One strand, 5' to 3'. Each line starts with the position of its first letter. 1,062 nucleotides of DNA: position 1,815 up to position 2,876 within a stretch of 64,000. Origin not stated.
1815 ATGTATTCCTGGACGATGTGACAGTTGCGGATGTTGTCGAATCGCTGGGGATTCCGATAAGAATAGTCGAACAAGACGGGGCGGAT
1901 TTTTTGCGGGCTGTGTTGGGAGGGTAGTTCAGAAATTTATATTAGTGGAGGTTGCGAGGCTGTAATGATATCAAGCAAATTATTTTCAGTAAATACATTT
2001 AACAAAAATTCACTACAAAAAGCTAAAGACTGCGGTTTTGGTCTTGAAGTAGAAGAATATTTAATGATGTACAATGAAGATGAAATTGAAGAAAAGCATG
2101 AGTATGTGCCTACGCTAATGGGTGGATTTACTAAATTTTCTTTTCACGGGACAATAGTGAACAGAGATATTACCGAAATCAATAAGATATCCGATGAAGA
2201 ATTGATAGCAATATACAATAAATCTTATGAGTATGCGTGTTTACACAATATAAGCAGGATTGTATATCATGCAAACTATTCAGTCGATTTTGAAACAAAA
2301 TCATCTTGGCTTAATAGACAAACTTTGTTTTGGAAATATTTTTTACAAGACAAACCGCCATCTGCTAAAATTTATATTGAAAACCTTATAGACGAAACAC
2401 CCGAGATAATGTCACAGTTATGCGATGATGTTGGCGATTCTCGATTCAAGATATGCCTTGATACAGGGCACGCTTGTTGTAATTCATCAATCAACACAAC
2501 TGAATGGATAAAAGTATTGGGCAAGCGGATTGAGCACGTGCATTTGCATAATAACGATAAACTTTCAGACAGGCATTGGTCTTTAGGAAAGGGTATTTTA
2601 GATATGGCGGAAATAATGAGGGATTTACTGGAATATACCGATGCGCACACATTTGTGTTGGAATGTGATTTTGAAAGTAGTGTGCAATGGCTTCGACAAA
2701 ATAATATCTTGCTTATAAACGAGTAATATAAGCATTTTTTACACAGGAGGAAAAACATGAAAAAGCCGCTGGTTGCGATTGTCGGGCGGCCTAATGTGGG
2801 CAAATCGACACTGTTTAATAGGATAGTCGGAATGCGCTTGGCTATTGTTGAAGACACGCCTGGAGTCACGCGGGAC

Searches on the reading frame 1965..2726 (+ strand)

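Call 3: search_protein_families(library=pfam, proteins=[window:1965-2726:+], max_evalue=1)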
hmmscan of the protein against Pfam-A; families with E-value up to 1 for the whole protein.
window:1965-2726:+ (253 aa): 1 family
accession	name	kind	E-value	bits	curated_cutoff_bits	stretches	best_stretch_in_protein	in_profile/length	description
PF01261.30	AP_endonuc_2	-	1.1e-15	58.5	31.1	1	134-244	120-247/249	Xylose isomerase-like TIM barrel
